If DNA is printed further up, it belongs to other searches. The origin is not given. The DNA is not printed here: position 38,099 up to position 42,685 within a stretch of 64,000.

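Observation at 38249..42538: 1429-aa secreted mosaic protein combining a cytochrome-c (PSCyt1, CxxCH) module, LRRs, a cohesin and a dockerin, ending in a T9SS sorting tail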

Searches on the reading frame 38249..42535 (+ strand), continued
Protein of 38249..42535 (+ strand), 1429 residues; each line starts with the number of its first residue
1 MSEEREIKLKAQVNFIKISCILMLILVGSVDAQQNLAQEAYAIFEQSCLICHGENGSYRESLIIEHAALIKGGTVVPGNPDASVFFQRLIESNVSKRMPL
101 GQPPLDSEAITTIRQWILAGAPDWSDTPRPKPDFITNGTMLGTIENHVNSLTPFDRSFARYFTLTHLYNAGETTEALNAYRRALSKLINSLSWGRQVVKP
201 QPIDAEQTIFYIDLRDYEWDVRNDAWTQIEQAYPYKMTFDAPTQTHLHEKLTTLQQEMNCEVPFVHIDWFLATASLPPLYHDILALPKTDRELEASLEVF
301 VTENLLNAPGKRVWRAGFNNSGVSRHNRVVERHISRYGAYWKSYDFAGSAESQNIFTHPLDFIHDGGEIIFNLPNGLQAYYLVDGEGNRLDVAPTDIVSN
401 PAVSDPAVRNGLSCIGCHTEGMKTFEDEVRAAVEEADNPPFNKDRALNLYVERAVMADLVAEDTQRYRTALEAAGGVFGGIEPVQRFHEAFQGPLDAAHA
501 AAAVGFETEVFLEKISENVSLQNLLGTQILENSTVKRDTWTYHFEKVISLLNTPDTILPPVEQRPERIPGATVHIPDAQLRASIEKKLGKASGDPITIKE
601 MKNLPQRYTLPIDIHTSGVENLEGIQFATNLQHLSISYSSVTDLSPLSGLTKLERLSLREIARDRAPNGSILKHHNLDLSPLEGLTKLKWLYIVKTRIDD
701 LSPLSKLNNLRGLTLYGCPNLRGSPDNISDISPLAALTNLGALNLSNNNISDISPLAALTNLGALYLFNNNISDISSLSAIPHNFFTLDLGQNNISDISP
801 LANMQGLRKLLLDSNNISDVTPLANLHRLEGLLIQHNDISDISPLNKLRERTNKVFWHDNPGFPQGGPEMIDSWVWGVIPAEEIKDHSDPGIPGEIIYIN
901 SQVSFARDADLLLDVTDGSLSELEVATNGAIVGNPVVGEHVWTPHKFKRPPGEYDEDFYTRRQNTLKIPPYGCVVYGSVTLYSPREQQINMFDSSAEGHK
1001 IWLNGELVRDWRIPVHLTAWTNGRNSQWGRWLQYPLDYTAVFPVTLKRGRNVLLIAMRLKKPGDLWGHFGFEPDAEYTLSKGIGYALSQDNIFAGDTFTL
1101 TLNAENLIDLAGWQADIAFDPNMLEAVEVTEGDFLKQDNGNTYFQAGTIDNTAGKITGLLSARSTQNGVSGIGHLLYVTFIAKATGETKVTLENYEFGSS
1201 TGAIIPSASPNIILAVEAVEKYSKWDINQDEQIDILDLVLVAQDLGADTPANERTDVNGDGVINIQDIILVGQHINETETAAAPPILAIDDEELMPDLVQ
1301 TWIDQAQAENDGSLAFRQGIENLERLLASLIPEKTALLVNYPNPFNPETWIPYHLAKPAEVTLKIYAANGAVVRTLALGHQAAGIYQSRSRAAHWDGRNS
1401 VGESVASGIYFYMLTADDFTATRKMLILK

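Call 9: find_homologous_proteins(query=window:38249-42535:+, max_evalue=0.00001)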
Query window:38249-42535:+ (1429 aa): 4181 proteins with E <= 0.00001 among 8000 candidates; the best 120 are listed.
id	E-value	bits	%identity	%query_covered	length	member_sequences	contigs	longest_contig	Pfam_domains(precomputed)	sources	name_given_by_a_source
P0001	0.0e+0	3281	100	99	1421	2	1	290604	PF23598.2,PF00404.25,PF00963.25,PF12799.14,PF13860.13,PF13855.13,PF23952.2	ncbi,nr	ncbi:MAG: cohesin domain-containing protein [Candidatus Poribacteria bacterium]|nr:cohesin domain-co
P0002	0.0e+0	2297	59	74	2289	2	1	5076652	PF23598.2,PF14580.13,PF00404.25,PF00963.25,PF25019.1,PF12799.14,PF13860.13,PF13855.13,PF23952.2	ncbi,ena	-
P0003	0.0e+0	2247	61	74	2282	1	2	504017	PF23598.2,PF06934.17,PF14580.13,PF00404.25,PF00963.25,PF25019.1,PF12799.14,PF13860.13,PF13855.13,PF23211.1,PF23952.2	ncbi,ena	-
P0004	0.0e+0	2234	60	75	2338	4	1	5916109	PF23598.2,PF00404.25,PF00963.25,PF25019.1,PF12799.14,PF13860.13,PF13855.13,PF23211.1,PF23952.2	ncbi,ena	-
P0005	0.0e+0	2210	58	75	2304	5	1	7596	PF23598.2,PF00404.25,PF00963.25,PF25019.1,PF12799.14,PF13860.13,PF13855.13,PF23952.2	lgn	-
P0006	0.0e+0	2207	59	75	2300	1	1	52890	PF23598.2,PF14580.13,PF00404.25,PF00963.25,PF25019.1,PF12799.14,PF13860.13,PF13855.13,PF23211.1,PF23952.2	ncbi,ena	-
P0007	0.0e+0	2203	59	74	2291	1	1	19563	PF23598.2,PF14580.13,PF00404.25,PF00963.25,PF25019.1,PF12799.14,PF13860.13,PF13855.13,PF23211.1,PF23952.2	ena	-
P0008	0.0e+0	2199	59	75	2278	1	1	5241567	PF13364.13,PF23598.2,PF14580.13,PF00404.25,PF00963.25,PF25019.1,PF12799.14,PF13860.13,PF13855.13,PF23211.1,PF23952.2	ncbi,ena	-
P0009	0.0e+0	2155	57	77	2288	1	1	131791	PF13364.13,PF23598.2,PF14580.13,PF00404.25,PF00963.25,PF25019.1,PF12799.14,PF13860.13,PF13855.13,PF23211.1,PF23952.2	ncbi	-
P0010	0.0e+0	2147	65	59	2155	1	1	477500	PF23598.2,PF14580.13,PF00404.25,PF00963.25,PF25019.1,PF12799.14,PF13860.13,PF13855.13,PF23211.1,PF23952.2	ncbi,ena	-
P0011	0.0e+0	2125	68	54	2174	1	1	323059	PF13364.13,PF23598.2,PF14580.13,PF00404.25,PF00963.25,PF25019.1,PF12799.14,PF13860.13,PF13855.13,PF23952.2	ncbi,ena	-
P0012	0.0e+0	2124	56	76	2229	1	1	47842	PF23598.2,PF14580.13,PF00404.25,PF00963.25,PF25019.1,PF12799.14,PF13860.13,PF13855.13,PF23211.1,PF23952.2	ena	-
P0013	0.0e+0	2123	65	59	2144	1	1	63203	PF23598.2,PF14580.13,PF00404.25,PF00963.25,PF25019.1,PF00560.40,PF12799.14,PF13860.13,PF13855.13,PF23211.1,PF23952.2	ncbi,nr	ncbi:hypothetical protein C6501_11375 [Candidatus Poribacteria bacterium]|nr:MAG: hypothetical prote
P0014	0.0e+0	2123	66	59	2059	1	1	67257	PF23598.2,PF14580.13,PF00404.25,PF00963.25,PF25019.1,PF00560.40,PF12799.14,PF13860.13,PF13855.13,PF23952.2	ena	-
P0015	0.0e+0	2074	68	59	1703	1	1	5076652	PF23598.2,PF14580.13,PF00404.25,PF00963.25,PF25019.1,PF12799.14,PF13860.13,PF13855.13,PF23952.2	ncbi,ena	-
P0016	0.0e+0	2074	69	60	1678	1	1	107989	PF23598.2,PF14580.13,PF00404.25,PF00963.25,PF12799.14,PF13860.13,PF13855.13,PF23211.1,PF23952.2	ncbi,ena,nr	ncbi:MAG: leucine-rich repeat domain-containing protein [Candidatus Poribacteria bacterium]|nr:leuci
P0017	0.0e+0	2073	66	59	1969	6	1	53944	PF23598.2,PF14580.13,PF00404.25,PF00963.25,PF25019.1,PF12799.14,PF13860.13,PF13855.13,PF23211.1,PF23952.2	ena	-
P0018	0.0e+0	2032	60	75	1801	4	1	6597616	PF23598.2,PF14580.13,PF00404.25,PF00963.25,PF25019.1,PF12799.14,PF13855.13,PF23952.2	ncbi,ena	-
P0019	0.0e+0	2022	68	60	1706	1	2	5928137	PF23598.2,PF14580.13,PF00404.25,PF00963.25,PF25019.1,PF12799.14,PF13860.13,PF13855.13,PF23952.2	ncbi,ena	-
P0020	0.0e+0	2014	58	75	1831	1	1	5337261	PF23598.2,PF14580.13,PF00404.25,PF00963.25,PF25019.1,PF12799.14,PF13860.13,PF13855.13,PF23952.2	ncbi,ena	-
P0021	0.0e+0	2009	62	59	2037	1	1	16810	PF23598.2,PF14580.13,PF00404.25,PF00963.25,PF12799.14,PF13860.13,PF13855.13,PF23211.1,PF23952.2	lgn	-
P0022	0.0e+0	2002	59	75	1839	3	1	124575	PF23598.2,PF14580.13,PF00404.25,PF00963.25,PF25019.1,PF12799.14,PF13860.13,PF13855.13,PF23211.1,PF23952.2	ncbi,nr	ncbi:MAG: leucine-rich repeat domain-containing protein [Candidatus Poribacteria bacterium]|nr:leuci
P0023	0.0e+0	2000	59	74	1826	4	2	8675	PF23598.2,PF00404.25,PF00963.25,PF25019.1,PF12799.14,PF13860.13,PF13855.13,PF23211.1,PF23952.2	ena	-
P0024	0.0e+0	1999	67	59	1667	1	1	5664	PF23598.2,PF00404.25,PF00963.25,PF12799.14,PF13860.13,PF13855.13,PF23952.2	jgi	-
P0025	0.0e+0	1992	66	59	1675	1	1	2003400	PF23598.2,PF14580.13,PF00404.25,PF00963.25,PF12799.14,PF13860.13,PF13855.13,PF23211.1,PF23952.2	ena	-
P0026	0.0e+0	1991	64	58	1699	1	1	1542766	PF23598.2,PF14580.13,PF00404.25,PF00963.25,PF25019.1,PF12799.14,PF13860.13,PF13855.13,PF23211.1,PF23952.2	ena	-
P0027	0.0e+0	1988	60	59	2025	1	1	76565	PF23598.2,PF14580.13,PF00404.25,PF00963.25,PF25019.1,PF12799.14,PF13860.13,PF13855.13,PF23211.1,PF23952.2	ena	-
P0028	0.0e+0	1974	60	60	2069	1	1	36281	PF23598.2,PF14580.13,PF00404.25,PF00963.25,PF12799.14,PF13860.13,PF13855.13,PF23211.1,PF23952.2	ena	-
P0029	0.0e+0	1967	64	58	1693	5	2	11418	PF23598.2,PF14580.13,PF00404.25,PF00963.25,PF12799.14,PF13860.13,PF13855.13,PF23952.2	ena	-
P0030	0.0e+0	1960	66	59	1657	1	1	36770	PF23598.2,PF14580.13,PF00404.25,PF00963.25,PF25019.1,PF12799.14,PF13860.13,PF25013.1,PF13855.13,PF23211.1,PF23952.2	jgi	-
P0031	0.0e+0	1958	64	58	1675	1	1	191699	PF23598.2,PF14580.13,PF00404.25,PF00963.25,PF25019.1,PF12799.14,PF13860.13,PF13855.13,PF23952.2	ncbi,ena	-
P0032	0.0e+0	1952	62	59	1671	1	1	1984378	PF23598.2,PF14580.13,PF00404.25,PF00963.25,PF12799.14,PF13860.13,PF13855.13,PF23211.1,PF23952.2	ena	-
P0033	0.0e+0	1951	66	59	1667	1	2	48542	PF23598.2,PF14580.13,PF00404.25,PF00963.25,PF25019.1,PF00560.40,PF12799.14,PF13860.13,PF13855.13,PF23952.2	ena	-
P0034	0.0e+0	1947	57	74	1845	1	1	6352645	PF23598.2,PF00404.25,PF00963.25,PF25019.1,PF12799.14,PF13860.13,PF13855.13,PF23211.1,PF23952.2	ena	-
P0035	0.0e+0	1947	59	75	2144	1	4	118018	PF23598.2,PF00963.25,PF25019.1,PF12799.14,PF13855.13,PF23211.1,PF23952.2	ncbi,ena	-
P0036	0.0e+0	1941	57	75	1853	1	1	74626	PF23598.2,PF14580.13,PF00404.25,PF00963.25,PF25019.1,PF12799.14,PF13860.13,PF13855.13,PF23952.2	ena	-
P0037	0.0e+0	1940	63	58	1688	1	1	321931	PF23598.2,PF14580.13,PF00404.25,PF00963.25,PF25019.1,PF12799.14,PF13860.13,PF25013.1,PF13855.13,PF23952.2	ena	-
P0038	0.0e+0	1940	58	75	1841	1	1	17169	PF23598.2,PF00404.25,PF00963.25,PF12799.14,PF13860.13,PF13855.13,PF23211.1,PF23952.2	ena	-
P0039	0.0e+0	1940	64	99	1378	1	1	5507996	PF00404.25,PF00963.25,PF12799.14,PF13860.13,PF13855.13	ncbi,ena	-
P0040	0.0e+0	1929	67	58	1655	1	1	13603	PF23598.2,PF14580.13,PF00404.25,PF00963.25,PF25019.1,PF12799.14,PF13860.13,PF13855.13,PF23952.2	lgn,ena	-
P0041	0.0e+0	1928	64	59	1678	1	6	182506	PF23598.2,PF14580.13,PF00404.25,PF00963.25,PF12799.14,PF13860.13,PF13855.13,PF23952.2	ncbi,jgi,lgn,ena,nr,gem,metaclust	ncbi:MAG: leucine-rich repeat domain-containing protein [Candidatus Poribacteria bacterium]|nr:leuci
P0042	0.0e+0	1923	65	59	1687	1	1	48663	PF23598.2,PF14580.13,PF00404.25,PF00963.25,PF12799.14,PF13860.13,PF13855.13,PF23952.2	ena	-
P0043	0.0e+0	1915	61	99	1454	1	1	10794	PF00404.25,PF00963.25,PF12799.14,PF13860.13,PF13855.13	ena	-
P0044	0.0e+0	1915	62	59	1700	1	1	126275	PF23598.2,PF14580.13,PF00404.25,PF00963.25,PF25019.1,PF12799.14,PF13860.13,PF13855.13,PF23952.2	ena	-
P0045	0.0e+0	1911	56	75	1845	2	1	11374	PF23598.2,PF00404.25,PF00963.25,PF12799.14,PF13860.13,PF13855.13,PF23952.2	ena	-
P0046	0.0e+0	1910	63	59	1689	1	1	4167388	PF23598.2,PF14580.13,PF00404.25,PF00963.25,PF00560.40,PF12799.14,PF13860.13,PF13855.13,PF23211.1,PF23952.2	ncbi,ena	-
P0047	0.0e+0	1905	60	99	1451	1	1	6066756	PF23598.2,PF14580.13,PF00404.25,PF00963.25,PF12799.14,PF13860.13,PF13855.13,PF23952.2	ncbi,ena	-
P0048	0.0e+0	1905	65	58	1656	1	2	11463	PF23598.2,PF00404.25,PF00963.25,PF25019.1,PF12799.14,PF13860.13,PF13855.13,PF23211.1,PF23952.2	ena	-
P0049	0.0e+0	1902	57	75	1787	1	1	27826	PF23598.2,PF14580.13,PF00404.25,PF00963.25,PF12799.14,PF13860.13,PF13855.13,PF23211.1,PF23952.2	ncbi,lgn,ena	-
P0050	0.0e+0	1896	58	75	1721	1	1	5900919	PF23598.2,PF14580.13,PF00404.25,PF00963.25,PF12799.14,PF13860.13,PF13855.13,PF23952.2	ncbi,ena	-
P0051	0.0e+0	1892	65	59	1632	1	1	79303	PF23598.2,PF14580.13,PF00404.25,PF00963.25,PF25019.1,PF12799.14,PF13860.13,PF13855.13,PF23952.2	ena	-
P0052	0.0e+0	1887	65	58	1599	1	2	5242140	PF23598.2,PF14580.13,PF00404.25,PF00963.25,PF25019.1,PF12799.14,PF13860.13,PF13855.13,PF23211.1,PF23952.2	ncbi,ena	-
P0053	0.0e+0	1883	65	59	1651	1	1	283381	PF23598.2,PF14580.13,PF00404.25,PF00963.25,PF25019.1,PF12799.14,PF13860.13,PF13855.13,PF23952.2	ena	-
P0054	0.0e+0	1875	62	59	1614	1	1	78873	PF23598.2,PF14580.13,PF00404.25,PF00963.25,PF25019.1,PF00560.40,PF12799.14,PF13860.13,PF13855.13,PF23952.2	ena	-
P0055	0.0e+0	1864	62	59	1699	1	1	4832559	PF23598.2,PF00404.25,PF00963.25,PF12799.14,PF13860.13,PF13855.13,PF23952.2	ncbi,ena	-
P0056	0.0e+0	1859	62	59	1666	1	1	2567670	PF23598.2,PF14580.13,PF00404.25,PF00963.25,PF12799.14,PF13860.13,PF13855.13,PF23952.2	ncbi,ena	-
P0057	0.0e+0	1857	65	58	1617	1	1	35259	PF23598.2,PF14580.13,PF00404.25,PF00963.25,PF25019.1,PF12799.14,PF13860.13,PF13855.13,PF23211.1,PF23952.2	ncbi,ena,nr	ncbi:MAG: leucine-rich repeat domain-containing protein [Candidatus Poribacteria bacterium]|nr:leuci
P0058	0.0e+0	1854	62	99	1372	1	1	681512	PF23598.2,PF00404.25,PF00963.25,PF12799.14,PF13860.13,PF23952.2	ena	-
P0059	0.0e+0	1846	62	59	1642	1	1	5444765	PF23598.2,PF00404.25,PF00963.25,PF12799.14,PF13860.13,PF13855.13,PF23952.2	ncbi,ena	-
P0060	0.0e+0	1831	61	59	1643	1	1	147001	PF23598.2,PF14580.13,PF00404.25,PF00963.25,PF25019.1,PF12799.14,PF13860.13,PF13855.13,PF23952.2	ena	-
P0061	0.0e+0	1831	61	99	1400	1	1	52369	PF00404.25,PF00963.25,PF12799.14,PF13860.13,PF13855.13,PF23952.2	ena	-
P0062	0.0e+0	1827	62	58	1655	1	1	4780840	PF23598.2,PF14580.13,PF00404.25,PF00963.25,PF12799.14,PF13860.13,PF13855.13,PF23952.2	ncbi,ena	-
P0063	0.0e+0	1817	60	99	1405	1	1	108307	PF23598.2,PF14580.13,PF00404.25,PF00963.25,PF12799.14,PF13860.13,PF13855.13,PF23952.2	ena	-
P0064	0.0e+0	1816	55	75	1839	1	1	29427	PF23598.2,PF14580.13,PF00404.25,PF00963.25,PF25019.1,PF12799.14,PF13860.13,PF13855.13,PF23952.2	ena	-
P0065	0.0e+0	1813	60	99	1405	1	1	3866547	PF23598.2,PF14580.13,PF00404.25,PF00963.25,PF12799.14,PF13860.13,PF13855.13,PF23952.2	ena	-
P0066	0.0e+0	1813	59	59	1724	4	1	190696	PF23598.2,PF14580.13,PF00404.25,PF00963.25,PF12799.14,PF13860.13,PF13855.13,PF23211.1,PF23952.2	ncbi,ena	-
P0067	0.0e+0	1812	59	58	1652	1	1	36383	PF23598.2,PF00963.25,PF13855.13,PF23211.1,PF13516.13,PF14580.13,PF00404.25,PF25019.1,PF00560.40,PF12799.14,PF13860.13,PF23952.2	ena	-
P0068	0.0e+0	1808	69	54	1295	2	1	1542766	PF00404.25,PF00963.25,PF12799.14,PF13860.13,PF13855.13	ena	-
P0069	0.0e+0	1806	60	99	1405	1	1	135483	PF23598.2,PF14580.13,PF00404.25,PF00963.25,PF12799.14,PF13860.13,PF13855.13,PF23952.2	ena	-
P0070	0.0e+0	1806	59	59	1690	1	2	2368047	PF23598.2,PF14580.13,PF00404.25,PF00963.25,PF25019.1,PF12799.14,PF13860.13,PF13855.13,PF23211.1,PF23952.2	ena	-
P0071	0.0e+0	1804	62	59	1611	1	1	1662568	PF23598.2,PF14580.13,PF00404.25,PF07635.17,PF00963.25,PF12799.14,PF13860.13,PF13855.13,PF23211.1,PF13442.12,PF23952.2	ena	-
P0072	0.0e+0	1801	61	99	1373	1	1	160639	PF23598.2,PF00404.25,PF00963.25,PF12799.14,PF13860.13,PF13855.13,PF23952.2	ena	-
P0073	0.0e+0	1796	60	59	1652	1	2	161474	PF23598.2,PF14580.13,PF00404.25,PF00963.25,PF25019.1,PF00560.40,PF12799.14,PF13860.13,PF13855.13,PF23952.2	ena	-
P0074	0.0e+0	1793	64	85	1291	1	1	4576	PF23598.2,PF00404.25,PF00963.25,PF25019.1,PF12799.14,PF13860.13,PF13855.13,PF23952.2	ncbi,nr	ncbi:MAG: leucine-rich repeat domain-containing protein, partial [Candidatus Poribacteria bacterium]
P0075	0.0e+0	1791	59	59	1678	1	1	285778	PF23598.2,PF14580.13,PF00404.25,PF00963.25,PF25019.1,PF00560.40,PF12799.14,PF13860.13,PF13855.13,PF23211.1,PF23952.2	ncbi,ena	-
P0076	0.0e+0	1785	60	59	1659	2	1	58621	PF23598.2,PF14580.13,PF00404.25,PF00963.25,PF25019.1,PF12799.14,PF13860.13,PF13855.13,PF23211.1,PF23952.2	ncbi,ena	-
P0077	0.0e+0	1781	60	59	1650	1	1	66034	PF23598.2,PF14580.13,PF00404.25,PF00963.25,PF25019.1,PF12799.14,PF13860.13,PF13855.13,PF23952.2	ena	-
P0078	0.0e+0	1781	58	99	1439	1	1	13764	PF23598.2,PF00404.25,PF00963.25,PF25019.1,PF12799.14,PF13860.13,PF13855.13,PF23952.2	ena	-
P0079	0.0e+0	1780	58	57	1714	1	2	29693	PF23598.2,PF14580.13,PF00404.25,PF00963.25,PF12799.14,PF13860.13,PF13855.13,PF23211.1,PF23952.2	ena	-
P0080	0.0e+0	1777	53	60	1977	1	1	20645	PF23598.2,PF14580.13,PF00404.25,PF00963.25,PF25019.1,PF12799.14,PF13860.13,PF13855.13,PF23211.1,PF23952.2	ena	-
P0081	0.0e+0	1775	56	99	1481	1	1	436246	PF23598.2,PF14580.13,PF00404.25,PF00963.25,PF12799.14,PF13860.13,PF13855.13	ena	-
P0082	0.0e+0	1771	59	59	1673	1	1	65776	PF23598.2,PF00404.25,PF00963.25,PF25019.1,PF12799.14,PF13860.13,PF13855.13,PF23952.2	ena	-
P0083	0.0e+0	1764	54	59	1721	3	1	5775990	PF23598.2,PF13516.13,PF14580.13,PF00404.25,PF00963.25,PF00560.40,PF12799.14,PF13860.13,PF13855.13,PF23211.1,PF23952.2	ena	-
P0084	0.0e+0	1754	56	99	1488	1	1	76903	PF23598.2,PF00404.25,PF00963.25,PF12799.14,PF13860.13,PF13855.13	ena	-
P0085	0.0e+0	1753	60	58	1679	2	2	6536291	PF23598.2,PF14580.13,PF00404.25,PF00963.25,PF12799.14,PF13860.13,PF13855.13,PF23952.2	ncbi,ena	-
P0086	0.0e+0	1752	60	58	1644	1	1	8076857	PF23598.2,PF14580.13,PF00404.25,PF00963.25,PF12799.14,PF13860.13,PF13855.13,PF23952.2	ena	-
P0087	0.0e+0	1752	60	58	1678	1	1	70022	PF23598.2,PF14580.13,PF00404.25,PF00963.25,PF12799.14,PF13860.13,PF25013.1,PF13855.13,PF23952.2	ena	-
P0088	0.0e+0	1748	56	59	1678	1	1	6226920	PF23598.2,PF14580.13,PF00404.25,PF00963.25,PF25019.1,PF00560.40,PF12799.14,PF13860.13,PF13855.13,PF23211.1,PF23952.2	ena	-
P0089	0.0e+0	1738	58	99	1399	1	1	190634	PF23598.2,PF00404.25,PF00963.25,PF25019.1,PF12799.14,PF13860.13,PF13855.13,PF23952.2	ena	-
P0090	0.0e+0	1734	56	99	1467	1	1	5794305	PF23598.2,PF00404.25,PF07635.17,PF00963.25,PF25019.1,PF12799.14,PF13860.13,PF13855.13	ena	-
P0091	0.0e+0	1734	61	60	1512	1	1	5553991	PF23598.2,PF14580.13,PF00404.25,PF00963.25,PF25019.1,PF12799.14,PF13860.13,PF13855.13,PF23952.2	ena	-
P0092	0.0e+0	1731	57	59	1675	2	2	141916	PF23598.2,PF14580.13,PF00404.25,PF00963.25,PF12799.14,PF13860.13,PF13855.13,PF23211.1,PF23952.2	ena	-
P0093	0.0e+0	1724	59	99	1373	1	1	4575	PF00404.25,PF00963.25,PF12799.14,PF13860.13,PF13855.13,PF23211.1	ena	-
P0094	0.0e+0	1717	58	99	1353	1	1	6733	PF00404.25,PF00963.25,PF12799.14,PF13860.13,PF13855.13,PF23952.2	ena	-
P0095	0.0e+0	1713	58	58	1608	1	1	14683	PF23598.2,PF14580.13,PF00404.25,PF07635.17,PF00963.25,PF25019.1,PF12799.14,PF13860.13,PF13855.13,PF23952.2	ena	-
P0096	0.0e+0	1708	58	99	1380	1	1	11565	PF00404.25,PF07635.17,PF00963.25,PF12799.14,PF13860.13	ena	-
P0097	0.0e+0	1706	58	100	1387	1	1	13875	PF23598.2,PF00404.25,PF00963.25,PF12799.14,PF13860.13,PF13855.13,PF23952.2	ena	-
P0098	0.0e+0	1706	58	99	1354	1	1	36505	PF00404.25,PF00963.25,PF12799.14,PF13860.13,PF13855.13,PF23952.2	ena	-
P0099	0.0e+0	1704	55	58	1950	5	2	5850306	PF23598.2,PF14580.13,PF00404.25,PF00963.25,PF25019.1,PF12799.14,PF13860.13,PF13855.13,PF23211.1,PF23952.2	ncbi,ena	-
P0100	0.0e+0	1700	51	84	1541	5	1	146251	PF23598.2,PF14580.13,PF00404.25,PF00963.25,PF12799.14,PF13860.13,PF13855.13,PF23952.2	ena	-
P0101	0.0e+0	1700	55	58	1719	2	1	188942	PF23598.2,PF14580.13,PF00404.25,PF00963.25,PF25019.1,PF12799.14,PF13860.13,PF13855.13,PF23952.2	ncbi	-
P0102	0.0e+0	1699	56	58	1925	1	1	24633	PF23598.2,PF14580.13,PF00404.25,PF00963.25,PF25019.1,PF12799.14,PF13860.13,PF13855.13,PF23211.1,PF23952.2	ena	-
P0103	0.0e+0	1698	58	99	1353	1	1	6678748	PF00404.25,PF00963.25,PF12799.14,PF13860.13,PF13855.13,PF23952.2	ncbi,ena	-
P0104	0.0e+0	1695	57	99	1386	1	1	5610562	PF23598.2,PF00404.25,PF00963.25,PF12799.14,PF13860.13,PF13855.13,PF23952.2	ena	-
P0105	0.0e+0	1694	55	99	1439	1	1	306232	PF23598.2,PF14580.13,PF00404.25,PF00963.25,PF25019.1,PF00560.40,PF12799.14,PF13860.13,PF13855.13,PF23952.2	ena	-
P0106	0.0e+0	1693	54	59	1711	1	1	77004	PF23598.2,PF00404.25,PF00963.25,PF12799.14,PF13860.13,PF13855.13,PF23952.2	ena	-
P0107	0.0e+0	1693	55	60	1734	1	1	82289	PF23598.2,PF14580.13,PF00404.25,PF00963.25,PF25019.1,PF00560.40,PF12799.14,PF13860.13,PF25013.1,PF13855.13,PF23952.2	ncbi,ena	-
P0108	0.0e+0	1690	57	99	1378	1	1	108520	PF00404.25,PF07635.17,PF00963.25,PF12799.14,PF13860.13,PF13855.13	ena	-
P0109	0.0e+0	1689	57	99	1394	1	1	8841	PF23598.2,PF00404.25,PF07635.17,PF00963.25,PF12799.14,PF13860.13,PF13855.13,PF23952.2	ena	-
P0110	0.0e+0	1688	58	99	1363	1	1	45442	PF23598.2,PF13516.13,PF00404.25,PF00963.25,PF25019.1,PF12799.14,PF13860.13,PF13855.13,PF23952.2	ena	-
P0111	0.0e+0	1688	56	99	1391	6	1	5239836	PF00404.25,PF00963.25,PF12799.14,PF13860.13,PF13855.13,PF23952.2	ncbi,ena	-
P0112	0.0e+0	1686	53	59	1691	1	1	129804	PF23598.2,PF14580.13,PF00404.25,PF00963.25,PF25019.1,PF12799.14,PF13860.13,PF13855.13,PF23211.1,PF23952.2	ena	-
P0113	0.0e+0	1686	54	59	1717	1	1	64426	PF23598.2,PF14580.13,PF00404.25,PF00963.25,PF25019.1,PF12799.14,PF13860.13,PF13855.13,PF23952.2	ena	-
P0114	0.0e+0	1686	57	99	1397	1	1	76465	PF23598.2,PF00404.25,PF00963.25,PF12799.14,PF13860.13,PF13855.13,PF23952.2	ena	-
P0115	0.0e+0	1686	58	99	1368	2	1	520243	PF23598.2,PF00404.25,PF00963.25,PF12799.14,PF13860.13,PF13855.13,PF23952.2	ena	-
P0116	0.0e+0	1685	56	99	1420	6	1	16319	PF23598.2,PF14580.13,PF00404.25,PF00963.25,PF12799.14,PF13860.13,PF13855.13,PF23952.2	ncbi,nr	ncbi:leucine-rich repeat domain-containing protein [Candidatus Poribacteria bacterium]|nr:leucine-ri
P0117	0.0e+0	1683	50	85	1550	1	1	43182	PF14580.13,PF00404.25,PF00963.25,PF12799.14,PF13860.13,PF13855.13,PF23952.2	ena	-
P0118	0.0e+0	1683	51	85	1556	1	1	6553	PF23598.2,PF00404.25,PF00963.25,PF12799.14,PF13860.13,PF13855.13,PF23211.1,PF23952.2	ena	-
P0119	0.0e+0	1682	53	59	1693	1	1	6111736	PF23598.2,PF00404.25,PF00963.25,PF25019.1,PF12799.14,PF13860.13,PF13855.13,PF23211.1,PF23952.2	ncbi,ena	-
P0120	0.0e+0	1680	54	99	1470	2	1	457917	PF00404.25,PF00963.25,PF12799.14,PF13860.13,PF13855.13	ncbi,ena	-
